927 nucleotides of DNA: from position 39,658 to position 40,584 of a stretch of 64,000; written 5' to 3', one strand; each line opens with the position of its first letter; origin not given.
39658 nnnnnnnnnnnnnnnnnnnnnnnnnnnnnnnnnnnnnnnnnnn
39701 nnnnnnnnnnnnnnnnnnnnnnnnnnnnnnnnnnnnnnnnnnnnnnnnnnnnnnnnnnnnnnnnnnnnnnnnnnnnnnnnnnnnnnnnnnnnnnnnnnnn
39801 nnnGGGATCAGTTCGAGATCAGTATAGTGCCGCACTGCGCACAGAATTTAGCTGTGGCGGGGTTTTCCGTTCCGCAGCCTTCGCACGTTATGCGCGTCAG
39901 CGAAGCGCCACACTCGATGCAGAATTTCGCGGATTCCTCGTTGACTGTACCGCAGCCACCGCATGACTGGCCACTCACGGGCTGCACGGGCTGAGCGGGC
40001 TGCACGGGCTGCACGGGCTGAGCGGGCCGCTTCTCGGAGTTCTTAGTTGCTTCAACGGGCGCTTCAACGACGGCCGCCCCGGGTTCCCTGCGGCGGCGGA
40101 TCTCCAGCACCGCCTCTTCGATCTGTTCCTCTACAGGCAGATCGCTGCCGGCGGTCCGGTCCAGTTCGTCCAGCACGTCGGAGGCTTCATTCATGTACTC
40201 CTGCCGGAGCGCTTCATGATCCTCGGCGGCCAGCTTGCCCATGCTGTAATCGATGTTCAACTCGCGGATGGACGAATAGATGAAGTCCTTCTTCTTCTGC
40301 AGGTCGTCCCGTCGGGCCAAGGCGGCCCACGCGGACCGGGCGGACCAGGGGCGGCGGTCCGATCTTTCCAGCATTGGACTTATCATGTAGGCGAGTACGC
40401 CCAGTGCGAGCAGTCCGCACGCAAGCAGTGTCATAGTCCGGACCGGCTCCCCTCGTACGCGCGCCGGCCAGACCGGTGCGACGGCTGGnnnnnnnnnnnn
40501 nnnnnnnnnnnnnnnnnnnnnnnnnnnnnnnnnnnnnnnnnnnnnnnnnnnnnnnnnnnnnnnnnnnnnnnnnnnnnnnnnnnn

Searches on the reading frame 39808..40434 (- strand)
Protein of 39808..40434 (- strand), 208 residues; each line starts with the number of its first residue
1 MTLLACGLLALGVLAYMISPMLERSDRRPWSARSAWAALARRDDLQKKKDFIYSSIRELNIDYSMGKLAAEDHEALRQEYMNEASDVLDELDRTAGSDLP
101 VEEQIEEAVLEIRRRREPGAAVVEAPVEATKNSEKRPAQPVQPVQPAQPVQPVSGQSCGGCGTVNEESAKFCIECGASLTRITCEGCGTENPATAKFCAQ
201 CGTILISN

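Call 5: search_protein_families(library=pfam, proteins=[window:39808-40434:-], max_evalue=0.01)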
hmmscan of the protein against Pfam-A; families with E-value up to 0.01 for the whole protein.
window:39808-40434:- (208 aa): 7 families
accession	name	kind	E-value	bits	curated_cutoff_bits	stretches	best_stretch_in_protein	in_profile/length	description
PF13240.11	Zn_Ribbon_1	-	1.8e-11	43.9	25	2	184-204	2-22/23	zinc-ribbon domain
PF12773.13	DZR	-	6.8e-11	42.6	27.3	1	158-202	1-45/45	Double zinc ribbon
PF24463.1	DUF7577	-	2.8e-09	36.9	28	2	181-202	2-23/27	Domain of unknown function (DUF7577)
PF17032.10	Zn_ribbon_15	-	5.9e-05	24.2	28.9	0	155-176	52-73/73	zinc-ribbon family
PF13248.11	Zn_ribbon_3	-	0.00058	19.7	27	0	156-177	3-24/26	zinc-ribbon domain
PF00641.23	Zn_ribbon_RanBP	-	0.00089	18.9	27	0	183-203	6-26/30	Zn-finger in Ran binding protein and others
PF18912.6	DZR_2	-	0.007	16.6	27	0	156-201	8-55/56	Double zinc ribbon domain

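Call 18: search_protein_families(library=ncbifam, proteins=[window:39808-40434:-], max_evalue=0.01)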
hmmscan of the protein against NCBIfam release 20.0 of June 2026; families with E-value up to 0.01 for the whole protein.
window:39808-40434:- (208 aa): 3 families
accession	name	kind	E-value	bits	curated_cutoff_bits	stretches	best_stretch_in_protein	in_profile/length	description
NF011149.0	PRK14559.1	equivalog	9.3e-06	24.6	374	1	158-204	4-50/642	serine/threonine phosphatase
NF045510.1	4Cys_prefix_kin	domain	0.00036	20.7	24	0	190-203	11-24/26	4-Cys prefix domain-containing protein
NF003161.0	PRK04136.1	equivalog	0.004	16.6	54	0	183-202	16-35/49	50S ribosomal protein L40e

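Call 42: search_protein_representatives(protein=window:39808-40434:-)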
Query: 208 residues. Proteins with E-value up to 0.001 (for the whole library): 3921; up to 1e-10: 130; up to 1e-30: 5. The best 150 are listed.
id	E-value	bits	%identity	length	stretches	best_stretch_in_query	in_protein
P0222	2.1e-78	279.0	71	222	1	1-206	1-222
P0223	2.9e-50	187.2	69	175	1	1-159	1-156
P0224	1.0e-44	169.1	50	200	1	1-203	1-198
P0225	9.5e-40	152.8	80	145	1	1-104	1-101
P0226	5.2e-33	130.8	68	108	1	1-109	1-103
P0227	9.8e-29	116.9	44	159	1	59-205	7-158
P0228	3.2e-24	102.2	57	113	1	2-117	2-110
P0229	2.8e-23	99.1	43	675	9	150-205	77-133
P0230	1.8e-21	93.2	36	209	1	3-203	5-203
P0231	1.1e-20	90.7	35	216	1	13-205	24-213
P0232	1.5e-20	90.2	33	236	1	34-203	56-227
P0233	1.4e-19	87.0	47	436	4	153-206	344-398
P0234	3.0e-19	85.9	35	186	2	7-122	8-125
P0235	7.6e-19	84.6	34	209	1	20-204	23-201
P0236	3.0e-18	82.7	50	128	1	65-203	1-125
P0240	3.2e-17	79.3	34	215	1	10-205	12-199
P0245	1.5e-15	73.9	32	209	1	7-205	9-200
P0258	7.7e-14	68.3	29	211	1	3-204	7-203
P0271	3.1e-13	66.3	31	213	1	2-205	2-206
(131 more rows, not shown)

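Call 45: search_protein_families(library=ncbifam, alignment_id=A4, max_evalue=0.01)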
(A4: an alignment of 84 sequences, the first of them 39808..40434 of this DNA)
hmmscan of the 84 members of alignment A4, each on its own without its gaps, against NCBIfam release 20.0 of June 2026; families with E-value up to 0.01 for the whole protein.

A. member 1, window:39808-40434:- (208 aa): 3 families
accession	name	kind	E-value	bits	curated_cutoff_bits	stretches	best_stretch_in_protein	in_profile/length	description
NF011149.0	PRK14559.1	equivalog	9.3e-06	24.6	374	1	158-204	4-50/642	serine/threonine phosphatase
NF045510.1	4Cys_prefix_kin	domain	0.00036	20.7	24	0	190-203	11-24/26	4-Cys prefix domain-containing protein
NF003161.0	PRK04136.1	equivalog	0.004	16.6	54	0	183-202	16-35/49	50S ribosomal protein L40e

B. families by the number of members that match (of 84 scanned): 37 families (the first 25 are shown)
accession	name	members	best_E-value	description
NF045510.1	4Cys_prefix_kin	44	9.1e-08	4-Cys prefix domain-containing protein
NF011149.0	PRK14559.1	43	8.8e-09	serine/threonine phosphatase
TIGR03142.1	cytochro_ccmI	36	1.3e-07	c-type cytochrome biogenesis protein CcmI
NF049953.1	ribbon_DG_selen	25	7.5e-06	zinc ribbon-containing (seleno)protein DG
NF005651.0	PRK07418.1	13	9.9e-05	acetolactate synthase large subunit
NF011302.0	PRK14714.1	8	9.7e-06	DNA-directed DNA polymerase II large subunit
NF003161.0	PRK04136.1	7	0.00011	50S ribosomal protein L40e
NF053815.1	teico_TcaA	6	0.00099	membrane-associated protein TcaA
NF009413.0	PRK12775.1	3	3.2e-06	putative trifunctional 2-polyprenylphenol hydroxylase/glutamate synthase subunit beta/ferritin domain-containing protein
NF041910.1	HVO_0416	3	0.00027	HVO_0416 family zinc finger protein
NF045487.1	ASRP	3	0.0006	archaea-specific SMC-related protein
NF010289.0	PRK13729.1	2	0.0015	F-type conjugal transfer pilus assembly protein TraB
NF033777.1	M_group_A_cterm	2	0.0024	M protein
NF003214.0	PRK04179.1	2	0.0041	50S ribosomal protein L37e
NF033497.1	rubre_like_arch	2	0.0044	rubrerythrin-like domain-containing protein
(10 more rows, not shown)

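Call 65: find_encoding_contigs(protein=P0230, flank=8000, max_places=2)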
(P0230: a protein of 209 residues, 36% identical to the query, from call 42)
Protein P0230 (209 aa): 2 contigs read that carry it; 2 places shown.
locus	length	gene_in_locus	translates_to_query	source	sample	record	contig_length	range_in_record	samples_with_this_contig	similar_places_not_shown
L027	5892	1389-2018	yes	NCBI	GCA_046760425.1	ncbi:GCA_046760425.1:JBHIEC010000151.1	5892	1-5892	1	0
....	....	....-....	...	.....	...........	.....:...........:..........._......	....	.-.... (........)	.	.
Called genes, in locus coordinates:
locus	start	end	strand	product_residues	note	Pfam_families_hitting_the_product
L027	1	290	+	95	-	?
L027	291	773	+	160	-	PF03918:CcmH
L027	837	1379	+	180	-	PF00578:AhpC-TSA, PF08534:Redoxin, PF00085:Thioredoxin, PF13098:Thioredoxin_2, PF13905:Thioredoxin_8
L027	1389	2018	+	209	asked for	PF17032:Zn_ribbon_15 (faint), PF08271:Zn_Ribbon_TF (faint), PF13248:Zn_ribbon_3 (weak), PF12773:DZR, PF13240:Zn_Ribbon_1, PF13248:Zn_ribbon_3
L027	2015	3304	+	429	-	-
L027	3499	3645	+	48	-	-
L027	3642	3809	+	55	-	-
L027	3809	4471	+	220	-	PF09858:DUF2085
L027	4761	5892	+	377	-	PF03704:BTAD, PF13191:AAA_16 (weak)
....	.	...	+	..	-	?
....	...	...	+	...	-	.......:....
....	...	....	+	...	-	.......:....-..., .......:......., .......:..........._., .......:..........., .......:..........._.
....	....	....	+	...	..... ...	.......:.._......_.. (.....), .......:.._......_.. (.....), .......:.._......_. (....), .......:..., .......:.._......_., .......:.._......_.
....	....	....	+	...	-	-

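Call 68: find_encoding_contigs(protein=P0231, flank=10000, max_places=1)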
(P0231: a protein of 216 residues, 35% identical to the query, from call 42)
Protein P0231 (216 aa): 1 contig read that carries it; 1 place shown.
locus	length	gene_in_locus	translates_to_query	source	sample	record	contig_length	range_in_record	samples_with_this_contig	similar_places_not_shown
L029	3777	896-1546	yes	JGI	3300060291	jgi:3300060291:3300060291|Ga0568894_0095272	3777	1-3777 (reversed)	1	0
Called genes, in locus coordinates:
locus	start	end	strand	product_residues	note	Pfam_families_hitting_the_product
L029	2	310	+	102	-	?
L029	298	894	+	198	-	PF00578:AhpC-TSA, PF08534:Redoxin, PF13905:Thioredoxin_8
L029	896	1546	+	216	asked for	PF13248:Zn_ribbon_3 (faint), PF08271:Zn_Ribbon_TF (faint), PF12773:DZR, PF13240:Zn_Ribbon_1 (weak)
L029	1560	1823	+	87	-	-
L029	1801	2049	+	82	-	PF04255:DUF433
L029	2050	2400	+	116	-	PF18478:PIN_10, PF18480:DUF5615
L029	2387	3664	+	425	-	-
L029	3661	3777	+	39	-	?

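Call 69: find_encoding_contigs(protein=P0245, flank=10000, max_places=1)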
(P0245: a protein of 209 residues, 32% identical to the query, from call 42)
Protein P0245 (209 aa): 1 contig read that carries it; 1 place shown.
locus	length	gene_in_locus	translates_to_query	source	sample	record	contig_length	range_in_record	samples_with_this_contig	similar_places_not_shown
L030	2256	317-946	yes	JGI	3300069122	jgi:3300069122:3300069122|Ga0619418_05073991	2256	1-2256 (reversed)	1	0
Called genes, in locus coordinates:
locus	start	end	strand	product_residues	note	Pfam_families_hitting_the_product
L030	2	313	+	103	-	?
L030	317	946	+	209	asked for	PF17032:Zn_ribbon_15 (faint), PF24460:DUF7575 (faint), PF24463:DUF7577 (faint), PF09297:Zn_ribbon_NUD (faint), PF12773:DZR, PF13240:Zn_Ribbon_1 (weak), PF13248:Zn_ribbon_3 (weak), PF13240:Zn_Ribbon_1 (weak)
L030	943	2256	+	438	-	?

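Call 75: find_encoding_contigs(protein=P0240, flank=10000, max_places=1)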
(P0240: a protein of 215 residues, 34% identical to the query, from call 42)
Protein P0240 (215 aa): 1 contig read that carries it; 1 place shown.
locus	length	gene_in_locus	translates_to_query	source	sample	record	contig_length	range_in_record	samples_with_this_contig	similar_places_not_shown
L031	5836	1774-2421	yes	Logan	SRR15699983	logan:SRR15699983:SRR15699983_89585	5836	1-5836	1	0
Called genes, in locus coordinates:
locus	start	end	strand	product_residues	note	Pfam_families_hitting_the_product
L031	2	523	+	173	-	?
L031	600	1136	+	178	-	PF03918:CcmH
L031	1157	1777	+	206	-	PF00578:AhpC-TSA, PF08534:Redoxin, PF13098:Thioredoxin_2 (weak), PF00085:Thioredoxin, PF13905:Thioredoxin_8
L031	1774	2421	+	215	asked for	PF17032:Zn_ribbon_15 (faint), PF12773:DZR, PF13240:Zn_Ribbon_1 (weak), PF13248:Zn_ribbon_3 (weak), PF24463:DUF7577 (faint), PF24460:DUF7575 (weak), PF13240:Zn_Ribbon_1 (weak), PF13248:Zn_ribbon_3 (weak)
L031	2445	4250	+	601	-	PF00034:Cytochrom_C, PF13442:Cytochrome_CBB3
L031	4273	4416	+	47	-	-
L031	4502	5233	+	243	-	PF02683:DsbD_TM, PF13386:DsbD_2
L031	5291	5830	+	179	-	PF00578:AhpC-TSA, PF08534:Redoxin, PF00085:Thioredoxin, PF13098:Thioredoxin_2, PF13905:Thioredoxin_8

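Call 76: find_encoding_contigs(protein=P0258, flank=10000, max_places=1)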
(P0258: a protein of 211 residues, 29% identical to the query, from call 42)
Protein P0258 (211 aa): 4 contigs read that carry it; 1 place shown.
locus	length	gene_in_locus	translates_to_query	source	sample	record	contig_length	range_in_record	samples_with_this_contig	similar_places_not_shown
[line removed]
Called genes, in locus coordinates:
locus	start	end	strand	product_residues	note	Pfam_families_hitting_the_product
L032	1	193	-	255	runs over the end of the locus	PF00037:Fer4 (weak), PF12837:Fer4_6 (weak), PF12838:Fer4_7, PF13187:Fer4_9 (weak), PF13534:Fer4_17 (weak), PF13237:Fer4_10, PF14697:Fer4_21, PF12838:Fer4_7, +6 more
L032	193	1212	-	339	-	PF02085:Cytochrom_CIII (faint), PF14522:Cytochrome_C7 (faint), PF14537:Cytochrom_c3_2 (weak)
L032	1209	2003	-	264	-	-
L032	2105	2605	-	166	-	PF14376:Haem_bd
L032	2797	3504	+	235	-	PF00072:Response_reg, PF23198:PDE8A_N (weak), PF00486:Trans_reg_C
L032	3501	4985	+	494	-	PF00672:HAMP, PF00512:HisKA, PF02518:HATPase_c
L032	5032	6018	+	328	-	PF13240:Zn_Ribbon_1 (weak)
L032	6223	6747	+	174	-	PF03100:CcmE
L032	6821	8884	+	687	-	PF01578:Cytochrom_C_asm, PF16327:CcmF_C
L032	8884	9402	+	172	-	PF03918:CcmH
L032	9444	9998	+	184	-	PF00578:AhpC-TSA, PF08534:Redoxin, PF00085:Thioredoxin, PF13098:Thioredoxin_2, PF13905:Thioredoxin_8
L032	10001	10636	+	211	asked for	PF17032:Zn_ribbon_15 (faint), PF12773:DZR, PF13240:Zn_Ribbon_1 (weak), PF13248:Zn_ribbon_3 (faint), PF09297:Zn_ribbon_NUD (faint), PF13240:Zn_Ribbon_1 (weak)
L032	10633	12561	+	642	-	PF13442:Cytochrome_CBB3, PF00034:Cytochrom_C, PF13442:Cytochrome_CBB3 (weak)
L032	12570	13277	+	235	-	PF00005:ABC_tran, PF13304:AAA_21 (weak)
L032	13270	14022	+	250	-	PF03379:CcmB, PF12730:ABC2_membrane_4 (weak)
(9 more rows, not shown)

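Call 77: find_encoding_contigs(protein=P0271, flank=10000, max_places=1)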
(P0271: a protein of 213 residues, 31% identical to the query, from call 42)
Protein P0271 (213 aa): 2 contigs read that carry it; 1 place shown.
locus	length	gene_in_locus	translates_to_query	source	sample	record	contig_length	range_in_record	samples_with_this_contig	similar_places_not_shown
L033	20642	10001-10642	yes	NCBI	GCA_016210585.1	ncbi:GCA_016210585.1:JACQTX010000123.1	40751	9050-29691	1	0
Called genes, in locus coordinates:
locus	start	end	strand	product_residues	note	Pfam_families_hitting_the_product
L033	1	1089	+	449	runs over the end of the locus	PF00206:Lyase_1, PF10397:ADSL_C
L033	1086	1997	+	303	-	PF01259:SAICAR_synt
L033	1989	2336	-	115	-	-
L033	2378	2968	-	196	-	PF00475:IGPD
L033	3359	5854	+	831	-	PF01391:Collagen, PF22113:Mtrc-MtrF_II-IV_dom (faint), PF09699:Paired_CXXCH_1 (faint), PF14522:Cytochrome_C7 (faint), PF14537:Cytochrom_c3_2 (faint)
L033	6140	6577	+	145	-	-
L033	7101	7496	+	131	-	PF03100:CcmE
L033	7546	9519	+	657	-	PF01578:Cytochrom_C_asm, PF16327:CcmF_C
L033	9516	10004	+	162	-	PF03918:CcmH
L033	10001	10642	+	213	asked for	PF13240:Zn_Ribbon_1, PF13248:Zn_ribbon_3 (weak)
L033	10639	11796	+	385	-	-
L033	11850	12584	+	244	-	PF01078:Mg_chelatase (weak), PF00005:ABC_tran, PF13191:AAA_16 (weak), PF13401:AAA_22 (faint), PF13304:AAA_21 (weak)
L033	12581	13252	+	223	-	PF01061:ABC2_membrane, PF03379:CcmB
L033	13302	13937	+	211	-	PF01578:Cytochrom_C_asm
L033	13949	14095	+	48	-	-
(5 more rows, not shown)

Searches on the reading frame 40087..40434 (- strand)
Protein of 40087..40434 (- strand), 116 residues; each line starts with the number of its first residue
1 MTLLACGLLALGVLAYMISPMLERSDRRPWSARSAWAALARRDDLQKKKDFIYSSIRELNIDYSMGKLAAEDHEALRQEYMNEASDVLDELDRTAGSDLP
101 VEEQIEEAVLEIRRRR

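Call 28: search_protein_families(library=ncbifam, proteins=[window:40087-40434:-], max_evalue=10)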
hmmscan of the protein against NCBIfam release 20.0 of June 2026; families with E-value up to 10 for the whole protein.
seq(116 aa): 1 family
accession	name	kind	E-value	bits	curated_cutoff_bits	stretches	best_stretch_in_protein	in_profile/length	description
TIGR03142.1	cytochro_ccmI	equivalog_domain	0.0052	17.1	29.3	1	4-80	4-69/118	c-type cytochrome biogenesis protein CcmI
